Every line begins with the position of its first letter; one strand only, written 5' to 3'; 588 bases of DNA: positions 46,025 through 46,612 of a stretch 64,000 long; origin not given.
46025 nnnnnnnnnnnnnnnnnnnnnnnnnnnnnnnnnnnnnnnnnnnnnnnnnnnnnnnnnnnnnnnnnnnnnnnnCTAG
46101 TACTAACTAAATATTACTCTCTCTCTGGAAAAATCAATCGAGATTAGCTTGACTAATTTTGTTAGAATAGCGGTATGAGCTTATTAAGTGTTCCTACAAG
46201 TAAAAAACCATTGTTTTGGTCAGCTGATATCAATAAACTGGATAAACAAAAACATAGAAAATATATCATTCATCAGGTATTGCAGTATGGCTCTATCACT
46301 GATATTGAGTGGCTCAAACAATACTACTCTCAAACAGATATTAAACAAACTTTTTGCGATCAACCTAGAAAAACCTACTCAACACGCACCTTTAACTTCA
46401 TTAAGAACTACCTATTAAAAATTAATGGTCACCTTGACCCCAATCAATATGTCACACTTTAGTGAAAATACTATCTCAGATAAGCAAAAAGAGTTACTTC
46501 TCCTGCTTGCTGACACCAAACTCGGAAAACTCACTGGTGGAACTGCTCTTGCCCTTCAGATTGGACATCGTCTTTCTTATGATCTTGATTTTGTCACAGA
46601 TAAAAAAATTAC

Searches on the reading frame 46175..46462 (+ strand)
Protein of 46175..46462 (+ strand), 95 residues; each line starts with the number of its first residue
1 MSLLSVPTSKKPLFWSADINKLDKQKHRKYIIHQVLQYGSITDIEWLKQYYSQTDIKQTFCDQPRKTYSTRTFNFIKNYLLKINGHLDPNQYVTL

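Call 3: search_protein_families(library=pfam, proteins=[window:46175-46462:+], max_evalue=1)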
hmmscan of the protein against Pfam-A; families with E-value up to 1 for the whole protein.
window:46175-46462:+ (95 aa): 2 families
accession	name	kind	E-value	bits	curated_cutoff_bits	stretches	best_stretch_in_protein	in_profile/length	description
PF21956.1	DUF6922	-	3.5e-17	62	27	1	11-59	3-51/52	Family of unknown function (DUF6922)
PF24214.1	Phage_H_T_join_2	-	0.014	15.7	23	1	35-91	17-73/170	Putative phage head-tail joining protein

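Call 4: search_protein_families(library=padloc, proteins=[window:46175-46462:+], max_evalue=1)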
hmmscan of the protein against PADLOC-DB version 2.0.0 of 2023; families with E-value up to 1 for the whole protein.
window:46175-46462:+ (95 aa): 1 family
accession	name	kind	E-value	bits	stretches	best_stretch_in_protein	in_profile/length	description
PDLC00270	PtuA1|PtuA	-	0.019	11.2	1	22-88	55-123/627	AAA ATPase domain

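Call 5: search_protein_families(library=ncbifam, proteins=[window:46175-46462:+], max_evalue=1)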
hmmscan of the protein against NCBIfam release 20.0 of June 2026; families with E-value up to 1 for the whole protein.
window:46175-46462:+ (95 aa): 0 families

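Call 7: find_homologous_proteins(query=window:46175-46462:+)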
Query window:46175-46462:+ (95 aa): 3 proteins with E <= 0.001 among 3 candidates.
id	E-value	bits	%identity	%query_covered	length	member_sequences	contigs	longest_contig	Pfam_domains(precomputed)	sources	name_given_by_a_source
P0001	1.9e-58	212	100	100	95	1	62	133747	PF21956.2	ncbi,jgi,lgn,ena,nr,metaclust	ncbi:MAG: hypothetical protein HN846_01155 [Candidatus Pacebacteria bacterium]|jgi:hypothetical prot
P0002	2.9e-45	170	82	99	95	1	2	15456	PF21956.2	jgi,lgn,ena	-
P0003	2.5e-20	90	49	75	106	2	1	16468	PF21956.2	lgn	-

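Call 10: find_encoding_contigs(protein=P0003, flank=6000, max_places=6)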
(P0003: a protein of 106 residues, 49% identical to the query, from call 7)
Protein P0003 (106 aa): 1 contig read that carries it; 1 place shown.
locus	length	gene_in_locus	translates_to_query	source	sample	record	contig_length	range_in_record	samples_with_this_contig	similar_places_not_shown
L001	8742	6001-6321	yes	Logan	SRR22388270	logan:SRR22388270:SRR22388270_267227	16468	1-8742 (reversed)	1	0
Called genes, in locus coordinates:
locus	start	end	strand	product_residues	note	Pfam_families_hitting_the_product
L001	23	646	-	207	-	-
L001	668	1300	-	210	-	PF07638:Sigma70_ECF (weak), PF04542:Sigma70_r2, PF08281:Sigma70_r4_2, PF04545:Sigma70_r4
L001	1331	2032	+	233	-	PF18914:DUF5666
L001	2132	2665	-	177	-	-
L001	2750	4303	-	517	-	PF00479:G6PD_N, PF02781:G6PD_C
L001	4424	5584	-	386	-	PF02683:DsbD_TM, PF13386:DsbD_2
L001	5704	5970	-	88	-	-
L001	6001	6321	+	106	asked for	PF21956:DUF6922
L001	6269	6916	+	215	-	PF08843:AbiEii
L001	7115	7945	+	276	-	-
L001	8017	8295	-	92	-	PF12441:CopG_antitoxin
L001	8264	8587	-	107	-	PF04365:BrnT_toxin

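Call 11: find_encoding_contigs(protein=P0002, flank=6000, max_places=6)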
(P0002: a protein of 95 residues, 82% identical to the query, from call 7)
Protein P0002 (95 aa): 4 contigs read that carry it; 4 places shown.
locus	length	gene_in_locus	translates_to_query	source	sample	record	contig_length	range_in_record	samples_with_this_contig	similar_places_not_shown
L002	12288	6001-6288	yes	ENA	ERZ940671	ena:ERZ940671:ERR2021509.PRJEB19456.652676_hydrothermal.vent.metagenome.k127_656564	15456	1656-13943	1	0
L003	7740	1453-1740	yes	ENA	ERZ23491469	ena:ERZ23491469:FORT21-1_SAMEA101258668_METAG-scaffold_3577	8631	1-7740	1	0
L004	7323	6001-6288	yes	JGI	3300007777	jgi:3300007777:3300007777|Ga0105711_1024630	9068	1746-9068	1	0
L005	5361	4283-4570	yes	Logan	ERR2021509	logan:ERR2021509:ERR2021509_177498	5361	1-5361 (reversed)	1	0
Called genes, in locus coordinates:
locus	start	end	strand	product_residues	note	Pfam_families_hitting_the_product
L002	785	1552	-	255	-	-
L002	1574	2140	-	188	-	PF20772:TACO1_YebC_N, PF01709:Transcrip_reg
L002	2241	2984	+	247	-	PF07719:TPR_2 (faint), PF13424:TPR_12 (weak), PF00515:TPR_1 (weak), PF13181:TPR_8 (faint)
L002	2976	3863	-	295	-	PF13399:LytR_C (weak)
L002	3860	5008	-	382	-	PF01702:TGT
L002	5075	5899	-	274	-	-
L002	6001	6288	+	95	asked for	PF21956:DUF6922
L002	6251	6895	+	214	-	PF08843:AbiEii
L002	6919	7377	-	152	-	PF00889:EF_TS, PF25025:EF-Ts_N (faint), PF00889:EF_TS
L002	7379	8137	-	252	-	PF00318:Ribosomal_S2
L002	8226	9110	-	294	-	PF00763:THF_DHG_CYH, PF02882:THF_DHG_CYH_C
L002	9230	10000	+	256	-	-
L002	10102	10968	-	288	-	PF01261:AP_endonuc_2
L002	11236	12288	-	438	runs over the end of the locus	PF00464:SHMT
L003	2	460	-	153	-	?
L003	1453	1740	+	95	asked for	PF21956:DUF6922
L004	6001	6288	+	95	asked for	PF21956:DUF6922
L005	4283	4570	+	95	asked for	PF21956:DUF6922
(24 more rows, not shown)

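Call 18: find_homologous_proteins(query=A1)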
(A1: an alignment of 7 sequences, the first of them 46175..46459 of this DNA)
Query A1 (7 sequences) (95 aa, profile of the alignment): 126 proteins with E <= 0.001 among 966 candidates; the best 120 are listed.
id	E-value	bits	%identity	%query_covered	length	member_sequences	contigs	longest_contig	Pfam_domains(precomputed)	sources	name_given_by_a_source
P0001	1.1e-38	149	100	100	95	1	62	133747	PF21956.2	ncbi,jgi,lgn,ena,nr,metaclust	ncbi:MAG: hypothetical protein HN846_01155 [Candidatus Pacebacteria bacterium]|jgi:hypothetical prot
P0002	1.4e-37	145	82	99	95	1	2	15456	PF21956.2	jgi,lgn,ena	-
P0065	1.6e-36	142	52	98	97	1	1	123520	PF21956.2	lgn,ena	-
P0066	1.8e-34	135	52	91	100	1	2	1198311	PF21956.2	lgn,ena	-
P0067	2.2e-34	135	57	98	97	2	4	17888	PF21956.2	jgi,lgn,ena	-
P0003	3.7e-34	134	49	75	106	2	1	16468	PF21956.2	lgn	-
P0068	5.1e-34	134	52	98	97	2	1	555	PF21956.2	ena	-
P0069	1.1e-33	133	40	95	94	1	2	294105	PF21956.2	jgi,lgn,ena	-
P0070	3.0e-33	131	51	94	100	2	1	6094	PF21956.2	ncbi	-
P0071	1.8e-31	126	55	93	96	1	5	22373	PF21956.2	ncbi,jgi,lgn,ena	ncbi:MAG: hypothetical protein ABIJ22_03190 [Patescibacteria group bacterium]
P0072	2.4e-30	122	47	96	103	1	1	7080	PF21956.2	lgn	-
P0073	2.7e-30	122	55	99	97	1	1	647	PF21956.2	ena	-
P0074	1.8e-29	119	42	77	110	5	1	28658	PF21956.2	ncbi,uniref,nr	ncbi:hypothetical protein A2W14_04205 [Candidatus Gottesmanbacteria bacterium RBG_16_37_8]|uniref:DU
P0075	3.3e-29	119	46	99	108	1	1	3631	PF21956.2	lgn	-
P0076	8.8e-29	117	46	93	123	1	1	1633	PF21956.2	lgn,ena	-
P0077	1.0e-28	117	46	96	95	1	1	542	PF21956.2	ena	-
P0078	1.3e-28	117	48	94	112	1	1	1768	PF21956.2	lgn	-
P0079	1.8e-28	116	46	94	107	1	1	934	PF21956.2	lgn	-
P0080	2.0e-28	116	43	96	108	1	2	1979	PF21956.2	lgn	-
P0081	2.3e-28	116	53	83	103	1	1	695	PF21956.2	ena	-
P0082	3.3e-28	115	42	99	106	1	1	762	PF21956.2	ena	-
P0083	5.2e-28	115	49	96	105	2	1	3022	PF21956.2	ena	-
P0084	6.5e-28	114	47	96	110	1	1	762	PF21956.2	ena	-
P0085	7.1e-28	114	42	98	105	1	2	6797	PF21956.2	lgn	-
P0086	7.2e-28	114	42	98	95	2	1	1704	PF21956.2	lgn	-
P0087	8.0e-28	114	41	94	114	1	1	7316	PF21956.2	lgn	-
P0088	8.8e-28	114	46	85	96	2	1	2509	PF21956.2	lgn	-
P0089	1.4e-27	113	40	95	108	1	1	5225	PF21956.2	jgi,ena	-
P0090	1.6e-27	113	56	85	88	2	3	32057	PF21956.2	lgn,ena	-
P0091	2.9e-27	112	38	80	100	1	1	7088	PF21956.2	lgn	-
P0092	3.2e-27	112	44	95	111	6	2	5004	PF21956.2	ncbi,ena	-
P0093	3.3e-27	112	41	94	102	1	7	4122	PF21956.2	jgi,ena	-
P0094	4.0e-27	112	37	93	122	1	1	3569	PF21956.2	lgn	-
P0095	4.1e-27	112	44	94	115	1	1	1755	PF21956.2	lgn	-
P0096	4.2e-27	112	43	95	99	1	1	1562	PF21956.2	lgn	-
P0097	4.8e-27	112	41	96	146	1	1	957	PF21956.2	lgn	-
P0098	5.2e-27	111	53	85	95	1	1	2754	PF21956.2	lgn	-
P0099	6.5e-27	111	40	94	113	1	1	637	PF21956.2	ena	-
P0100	7.2e-27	111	44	97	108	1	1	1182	PF21956.2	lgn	-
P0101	8.8e-27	111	47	94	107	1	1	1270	PF21956.2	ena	-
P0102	1.0e-26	111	44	94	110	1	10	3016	PF21956.2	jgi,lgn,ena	-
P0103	1.1e-26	110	41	96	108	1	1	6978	PF21956.2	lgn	-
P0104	1.2e-26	110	52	87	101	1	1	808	PF21956.2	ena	-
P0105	1.7e-26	110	43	94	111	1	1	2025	PF21956.2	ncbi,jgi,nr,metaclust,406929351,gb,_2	ncbi:MAG: hypothetical protein ACD_50C00232G0002 [uncultured bacterium]|nr:MAG: hypothetical protein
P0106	2.3e-26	109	41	96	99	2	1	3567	PF21956.2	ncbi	-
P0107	2.9e-26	109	39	93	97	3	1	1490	PF21956.2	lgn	-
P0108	3.1e-26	109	39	99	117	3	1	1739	PF21956.2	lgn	-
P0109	3.5e-26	109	50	93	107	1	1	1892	PF21956.2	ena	-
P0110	4.8e-26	108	40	99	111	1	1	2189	PF21956.2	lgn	-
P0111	5.0e-26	108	40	99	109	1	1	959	PF21956.2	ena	-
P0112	5.0e-26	108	41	99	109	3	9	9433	PF21956.2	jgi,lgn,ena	-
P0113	5.5e-26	108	41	99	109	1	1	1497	PF21956.2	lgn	-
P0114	5.7e-26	108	47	93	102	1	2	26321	PF21956.2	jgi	-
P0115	5.8e-26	108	47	96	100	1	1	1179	PF21956.2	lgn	-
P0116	5.8e-26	108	40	99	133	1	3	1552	PF21956.2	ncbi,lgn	-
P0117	6.4e-26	108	44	82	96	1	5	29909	PF21956.2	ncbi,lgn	-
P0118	7.7e-26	108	36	49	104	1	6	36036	PF21956.2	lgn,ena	-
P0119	7.7e-26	108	39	99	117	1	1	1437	PF21956.2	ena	-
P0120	8.3e-26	108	39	94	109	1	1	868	PF21956.2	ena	-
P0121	8.9e-26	108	46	99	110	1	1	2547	PF21956.2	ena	-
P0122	9.1e-26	108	41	94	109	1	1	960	PF21956.2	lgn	-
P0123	9.3e-26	107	46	94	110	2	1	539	PF21956.2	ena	-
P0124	1.0e-25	107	49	81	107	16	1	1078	PF21956.2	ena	-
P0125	1.1e-25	107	43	93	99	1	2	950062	PF21956.2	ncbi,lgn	-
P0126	1.2e-25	107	42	93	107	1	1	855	PF21956.2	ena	-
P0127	1.3e-25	107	37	99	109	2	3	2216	PF21956.2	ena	-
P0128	1.4e-25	107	39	88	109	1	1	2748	PF21956.2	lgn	-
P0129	1.4e-25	107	47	94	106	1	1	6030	PF21956.2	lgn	-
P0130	1.4e-25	107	41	93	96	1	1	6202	PF21956.2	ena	-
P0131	1.6e-25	107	46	96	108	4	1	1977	PF21956.2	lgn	-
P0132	1.6e-25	107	45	93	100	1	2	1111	PF21956.2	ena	-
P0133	1.6e-25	107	36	95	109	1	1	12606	PF21956.2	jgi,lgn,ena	-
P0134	1.6e-25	107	44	87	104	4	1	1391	PF21956.2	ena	-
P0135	1.9e-25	106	42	99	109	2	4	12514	PF21956.2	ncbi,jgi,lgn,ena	-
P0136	1.9e-25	106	40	99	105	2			PF21956.2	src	-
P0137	2.5e-25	106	41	94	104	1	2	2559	PF21956.2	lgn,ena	-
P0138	2.8e-25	106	38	99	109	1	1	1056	PF21956.2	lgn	-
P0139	3.1e-25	106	39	93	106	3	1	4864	PF21956.2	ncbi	-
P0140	3.7e-25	106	36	96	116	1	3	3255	PF21956.2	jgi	-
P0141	4.4e-25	105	40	99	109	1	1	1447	PF21956.2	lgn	-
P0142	6.5e-25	105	43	93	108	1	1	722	PF21956.2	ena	-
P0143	7.1e-25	105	38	96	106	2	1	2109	PF21956.2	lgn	-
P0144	9.3e-25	104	35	95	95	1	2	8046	PF21956.2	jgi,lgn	-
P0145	1.1e-24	104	41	99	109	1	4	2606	PF21956.2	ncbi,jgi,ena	-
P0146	1.2e-24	104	39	93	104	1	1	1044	PF21956.2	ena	-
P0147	1.3e-24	104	45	93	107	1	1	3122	PF21956.2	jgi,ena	-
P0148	1.5e-24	104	39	99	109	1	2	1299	PF21956.2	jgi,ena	-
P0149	1.6e-24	104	45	96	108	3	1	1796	PF21956.2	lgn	-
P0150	1.6e-24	103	43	86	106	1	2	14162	PF21956.2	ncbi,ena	-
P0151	2.2e-24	103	37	95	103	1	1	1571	PF21956.2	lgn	-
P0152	2.4e-24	103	37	94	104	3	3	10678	PF21956.2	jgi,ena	-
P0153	2.6e-24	103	39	99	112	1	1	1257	PF21956.2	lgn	-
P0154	2.7e-24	103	40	93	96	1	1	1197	PF21956.2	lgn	-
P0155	2.8e-24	103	38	99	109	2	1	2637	PF21956.2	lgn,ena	-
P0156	3.3e-24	103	43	79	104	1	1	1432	PF21956.2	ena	-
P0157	4.3e-24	102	40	95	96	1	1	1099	PF21956.2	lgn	-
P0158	6.1e-24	102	44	83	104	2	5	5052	PF21956.2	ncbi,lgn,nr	ncbi:MAG: hypothetical protein KY055_02690 [Candidatus Nealsonbacteria bacterium]|nr:hypothetical pr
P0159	7.3e-24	101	41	98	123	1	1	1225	PF21956.2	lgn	-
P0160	9.7e-24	101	38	96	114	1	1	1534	PF21956.2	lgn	-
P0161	1.3e-23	101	36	84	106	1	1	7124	PF21956.2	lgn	-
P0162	1.4e-23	100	40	93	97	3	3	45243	PF21956.2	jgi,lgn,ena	-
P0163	1.9e-23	100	44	93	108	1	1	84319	PF21956.2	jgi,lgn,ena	jgi:hypothetical protein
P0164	4.4e-23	99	42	80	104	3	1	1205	PF21956.2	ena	-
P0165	5.8e-23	99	41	95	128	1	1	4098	PF21956.2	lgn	-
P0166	5.8e-23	99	44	93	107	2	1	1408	PF21956.2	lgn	-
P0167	6.2e-23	98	39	93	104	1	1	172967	PF21956.2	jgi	-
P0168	7.3e-23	98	44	85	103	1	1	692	PF21956.2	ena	-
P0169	7.6e-23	98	41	95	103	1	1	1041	PF21956.2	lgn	-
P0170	9.5e-23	98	44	85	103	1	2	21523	PF21956.2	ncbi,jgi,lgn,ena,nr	ncbi:hypothetical protein KJ591_03275 [Patescibacteria group bacterium]|nr:hypothetical protein [Pat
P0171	2.1e-22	97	45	86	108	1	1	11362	PF21956.2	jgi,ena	-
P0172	2.1e-22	97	45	91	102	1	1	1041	PF21956.2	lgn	-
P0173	3.0e-22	96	40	82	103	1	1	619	PF21956.2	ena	-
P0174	3.6e-22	96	43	94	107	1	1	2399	PF21956.2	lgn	-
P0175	6.5e-22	95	36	49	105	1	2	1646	PF21956.2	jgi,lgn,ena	-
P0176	9.7e-22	95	39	96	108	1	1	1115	PF21956.2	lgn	-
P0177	1.7e-21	94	41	89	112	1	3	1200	PF21956.2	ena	-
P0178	6.1e-21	92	36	93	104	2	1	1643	PF21956.2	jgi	-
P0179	6.7e-21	92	40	85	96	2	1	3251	PF21956.2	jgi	-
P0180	8.5e-21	92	42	93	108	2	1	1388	PF21956.2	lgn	-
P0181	7.3e-20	89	42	96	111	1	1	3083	PF21956.2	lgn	-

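Call 19: search_solved_structures(query=A1, max_evalue=10, show_alignments=2)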
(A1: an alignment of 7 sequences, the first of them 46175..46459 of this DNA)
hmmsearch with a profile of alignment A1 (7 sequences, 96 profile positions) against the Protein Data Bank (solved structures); distinct sequences matched with E-value up to 10: 5.
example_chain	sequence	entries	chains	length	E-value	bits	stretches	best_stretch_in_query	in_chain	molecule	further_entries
2z2u_A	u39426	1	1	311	0.5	13.7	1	10-86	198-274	UPF0026 protein MJ0257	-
6djt_A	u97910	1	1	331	0.54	13.6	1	10-86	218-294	S-adenosyl-L-methionine-dependent tRNA 4-demethylwyosine synthase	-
7pzy_m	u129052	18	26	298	1.1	12.5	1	14-93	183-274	Ribosomal 60S subunit protein L5 | Uncharacterized protein CaJ7.0206 | 60S ribosomal protein L5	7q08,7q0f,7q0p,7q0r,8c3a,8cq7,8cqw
9spj_G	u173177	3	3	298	1.8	11.9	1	14-91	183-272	60S ribosomal protein L5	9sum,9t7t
1lns_A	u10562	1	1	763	7.3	10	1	6-60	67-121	X-PROLYL DIPEPTIDYL AMINOPEPTIDASE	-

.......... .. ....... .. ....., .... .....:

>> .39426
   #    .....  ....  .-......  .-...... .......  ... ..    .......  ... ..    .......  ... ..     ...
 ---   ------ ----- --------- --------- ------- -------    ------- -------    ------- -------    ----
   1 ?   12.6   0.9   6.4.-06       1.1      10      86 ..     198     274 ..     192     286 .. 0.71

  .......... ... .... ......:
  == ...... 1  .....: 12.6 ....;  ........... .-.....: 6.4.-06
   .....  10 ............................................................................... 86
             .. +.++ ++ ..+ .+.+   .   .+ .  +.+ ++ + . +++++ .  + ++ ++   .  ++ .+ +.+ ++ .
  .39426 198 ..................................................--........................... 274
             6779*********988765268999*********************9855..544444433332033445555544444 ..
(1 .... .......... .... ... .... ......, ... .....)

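Call 32: predict_structure(alignment_id=A2)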
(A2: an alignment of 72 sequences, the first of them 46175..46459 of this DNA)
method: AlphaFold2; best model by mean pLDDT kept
length: 95 residues; sequences in the alignment: 72
mean_pLDDT: 93.3   pTM: 0.83
mean pLDDT of the five models: 93.3, 92.2, 90.7, 90.4, 89.6
residues with pLDDT >= 90: 83; 70-90: 11; 50-70: 1; < 50: 0
segments of 3 or more residues with pLDDT < 50: none
pLDDT, mean of each block of 10 residues (from residue 1): 87 91 94 96 94 96 95 95 93 90
secondary structure, 60 per line:
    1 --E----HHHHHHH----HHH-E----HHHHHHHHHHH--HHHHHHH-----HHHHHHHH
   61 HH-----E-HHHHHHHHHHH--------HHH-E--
elements in order: H8-14 H28-38 H41-47 H53-62 H70-80

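Call 55: find_related_loci(query=A2, collection=viral_contigs, flank=5000)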
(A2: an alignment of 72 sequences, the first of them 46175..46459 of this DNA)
Query A2 (95 aa) in viral_contigs; peptide patterns used: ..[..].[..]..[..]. (x = any residue, [..] = any of these).
50 stretches matched a pattern, but none encodes a relative of the query by tblastn (E <= 1e-3).

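Call 57: search_dna_similar(query=window:46175-46459:+, collection=plasmids, mode=protein, max_evalue=0.01, max_rows=10)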
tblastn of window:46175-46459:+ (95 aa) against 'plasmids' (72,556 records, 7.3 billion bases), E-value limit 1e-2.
Records with a match: 1; places in all: 1; records where one place covers at least 80% of the query: 0.
Best place of each record, by identity: <60% 1.
By first word of the organism name: Microscilla 1.
By predicted mobility (MOB-suite, as given by PLSDB): mobilizable 1.
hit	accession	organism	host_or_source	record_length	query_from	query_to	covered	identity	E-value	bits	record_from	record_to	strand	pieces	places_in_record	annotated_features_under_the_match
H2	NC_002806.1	Microscilla sp. PRE1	-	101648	10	70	64%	29.5%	5e-3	41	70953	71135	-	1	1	helix-turn-helix domain-containing protein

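Call 58: get_annotated_region(hit=H2, flank=2500)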
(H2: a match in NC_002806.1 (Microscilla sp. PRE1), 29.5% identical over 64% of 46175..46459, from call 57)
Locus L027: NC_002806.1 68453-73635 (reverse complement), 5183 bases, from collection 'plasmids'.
description: Microscilla sp. PRE1 plasmid pSD15, complete sequence
organism: Microscilla sp. PRE1 (NCBI taxid 155537)
taxonomy: Bacteria; Bacteroidota; Cytophagia; Cytophagales; Microscillaceae; Microscilla; Microscilla sp. PRE1
host: -; source: -; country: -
typing (MOB-suite, as given by PLSDB): mobilizable; replicon rep_cluster_217; relaxase MOBP
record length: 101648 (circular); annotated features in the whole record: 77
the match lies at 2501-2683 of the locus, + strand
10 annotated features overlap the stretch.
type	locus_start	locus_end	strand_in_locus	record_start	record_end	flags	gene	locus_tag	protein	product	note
CDS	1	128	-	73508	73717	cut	-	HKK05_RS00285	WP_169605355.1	hypothetical protein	-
CDS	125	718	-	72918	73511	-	-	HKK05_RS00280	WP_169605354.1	hypothetical protein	-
CDS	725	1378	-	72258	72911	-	-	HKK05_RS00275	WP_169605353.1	hypothetical protein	-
CDS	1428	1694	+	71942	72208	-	-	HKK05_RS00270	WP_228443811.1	helix-turn-helix transcriptional regulator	-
CDS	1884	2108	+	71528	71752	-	-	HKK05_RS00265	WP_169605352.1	hypothetical protein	-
CDS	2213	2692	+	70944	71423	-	-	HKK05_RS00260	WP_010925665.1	helix-turn-helix domain-containing protein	-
CDS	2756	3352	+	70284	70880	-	-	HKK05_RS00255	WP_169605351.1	nucleotidyl transferase AbiEii/AbiGii toxin family protein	-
CDS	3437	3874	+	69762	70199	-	-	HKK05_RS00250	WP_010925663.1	MS149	-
CDS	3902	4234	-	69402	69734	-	-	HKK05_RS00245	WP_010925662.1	PAS domain-containing protein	-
CDS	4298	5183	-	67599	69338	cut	-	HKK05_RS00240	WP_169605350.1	methyl-accepting chemotaxis protein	GO:0007165 - signal transduction [Evidence IEA]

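Call 60: search_protein_families(library=pfam, proteins=[L027:2213-2692:+, L027:2756-3352:+], max_evalue=0.1)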
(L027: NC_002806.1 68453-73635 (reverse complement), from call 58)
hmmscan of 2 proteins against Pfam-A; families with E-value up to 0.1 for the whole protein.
L027:2213-2692:+ (159 aa): 2 families
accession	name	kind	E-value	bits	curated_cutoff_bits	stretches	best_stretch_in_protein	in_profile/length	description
PF21956.1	DUF6922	-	7.3e-22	77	27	1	96-146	1-51/52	Family of unknown function (DUF6922)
PF01381.28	HTH_3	-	1.4e-06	28.6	23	1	17-67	1-51/55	Helix-turn-helix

L027:2756-3352:+ (198 aa): 1 family
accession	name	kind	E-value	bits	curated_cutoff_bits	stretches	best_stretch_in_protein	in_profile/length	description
PF08843.17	AbiEii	-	4.8e-22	79.5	22.5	1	5-184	11-219/238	Nucleotidyl transferase AbiEii toxin, Type IV TA system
